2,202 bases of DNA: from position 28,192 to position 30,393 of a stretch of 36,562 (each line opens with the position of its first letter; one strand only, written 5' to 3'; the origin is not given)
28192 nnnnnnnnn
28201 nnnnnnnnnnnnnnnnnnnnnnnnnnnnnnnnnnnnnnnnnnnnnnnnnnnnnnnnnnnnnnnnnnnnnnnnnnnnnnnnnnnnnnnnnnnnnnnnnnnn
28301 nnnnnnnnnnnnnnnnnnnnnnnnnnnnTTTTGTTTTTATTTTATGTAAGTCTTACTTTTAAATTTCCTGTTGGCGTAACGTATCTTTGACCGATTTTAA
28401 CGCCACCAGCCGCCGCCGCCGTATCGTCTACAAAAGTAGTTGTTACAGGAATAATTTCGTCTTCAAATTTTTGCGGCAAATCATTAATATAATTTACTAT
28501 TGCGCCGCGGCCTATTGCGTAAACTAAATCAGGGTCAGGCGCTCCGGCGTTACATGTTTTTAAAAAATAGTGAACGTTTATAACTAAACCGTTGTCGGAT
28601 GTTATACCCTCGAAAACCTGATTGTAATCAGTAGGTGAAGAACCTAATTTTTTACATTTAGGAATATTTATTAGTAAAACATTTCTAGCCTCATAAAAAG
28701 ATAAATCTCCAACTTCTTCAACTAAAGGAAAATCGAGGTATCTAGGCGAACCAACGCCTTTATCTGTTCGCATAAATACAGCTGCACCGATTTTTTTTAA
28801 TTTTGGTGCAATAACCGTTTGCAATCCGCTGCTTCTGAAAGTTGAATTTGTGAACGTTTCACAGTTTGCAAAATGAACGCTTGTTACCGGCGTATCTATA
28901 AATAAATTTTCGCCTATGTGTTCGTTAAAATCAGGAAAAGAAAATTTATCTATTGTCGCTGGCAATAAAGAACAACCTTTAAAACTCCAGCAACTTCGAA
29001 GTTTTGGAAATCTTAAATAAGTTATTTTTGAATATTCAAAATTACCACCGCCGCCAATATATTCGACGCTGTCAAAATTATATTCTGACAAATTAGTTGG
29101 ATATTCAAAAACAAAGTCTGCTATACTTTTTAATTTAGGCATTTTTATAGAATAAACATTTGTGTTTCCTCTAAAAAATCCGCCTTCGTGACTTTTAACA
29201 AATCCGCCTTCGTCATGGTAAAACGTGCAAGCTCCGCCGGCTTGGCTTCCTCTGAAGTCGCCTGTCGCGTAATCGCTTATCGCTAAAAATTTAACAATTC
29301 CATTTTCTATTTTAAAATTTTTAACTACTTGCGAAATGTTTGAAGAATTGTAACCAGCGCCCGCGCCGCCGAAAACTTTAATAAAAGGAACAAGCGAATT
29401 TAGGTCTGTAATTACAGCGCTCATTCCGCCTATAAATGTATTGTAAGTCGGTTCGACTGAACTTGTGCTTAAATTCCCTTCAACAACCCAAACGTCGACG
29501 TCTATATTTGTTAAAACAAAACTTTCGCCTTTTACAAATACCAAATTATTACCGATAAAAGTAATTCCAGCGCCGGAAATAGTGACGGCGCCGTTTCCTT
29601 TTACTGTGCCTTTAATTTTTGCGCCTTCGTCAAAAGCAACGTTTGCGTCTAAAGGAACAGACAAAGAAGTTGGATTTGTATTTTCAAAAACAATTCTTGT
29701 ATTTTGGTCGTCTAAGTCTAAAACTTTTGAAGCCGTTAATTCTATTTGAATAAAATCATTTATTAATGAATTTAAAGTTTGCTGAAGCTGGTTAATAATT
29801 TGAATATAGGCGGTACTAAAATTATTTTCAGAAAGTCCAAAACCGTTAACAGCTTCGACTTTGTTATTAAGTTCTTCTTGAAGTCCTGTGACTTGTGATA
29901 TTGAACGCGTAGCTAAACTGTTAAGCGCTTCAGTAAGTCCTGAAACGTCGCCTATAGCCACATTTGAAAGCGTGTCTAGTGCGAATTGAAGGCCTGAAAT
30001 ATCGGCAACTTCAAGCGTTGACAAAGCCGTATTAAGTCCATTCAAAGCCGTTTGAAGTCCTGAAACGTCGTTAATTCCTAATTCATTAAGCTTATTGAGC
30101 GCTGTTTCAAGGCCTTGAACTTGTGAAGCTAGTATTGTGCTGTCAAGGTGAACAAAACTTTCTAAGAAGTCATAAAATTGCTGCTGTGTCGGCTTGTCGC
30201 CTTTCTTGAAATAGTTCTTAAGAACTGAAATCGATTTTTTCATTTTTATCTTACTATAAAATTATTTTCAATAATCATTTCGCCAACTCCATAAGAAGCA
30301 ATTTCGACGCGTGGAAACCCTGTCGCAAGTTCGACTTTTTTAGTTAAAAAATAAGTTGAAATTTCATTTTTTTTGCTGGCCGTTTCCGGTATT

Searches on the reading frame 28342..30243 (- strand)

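Call 21: search_protein_families(library=pfam, proteins=[window:28342-30243:-], max_evalue=0.01)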
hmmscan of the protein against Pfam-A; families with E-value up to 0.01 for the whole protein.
window:28342-30243:- (633 aa): 2 families
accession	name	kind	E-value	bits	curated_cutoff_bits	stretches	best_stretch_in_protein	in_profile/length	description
PF13306.12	LRR_5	-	3.1e-10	40.5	27.7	2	402-493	8-101/127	BspA type Leucine rich repeat region (6 copies)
PF12789.12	PTR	-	0.0017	18.8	27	0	111-128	25-46/60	Phage tail repeat like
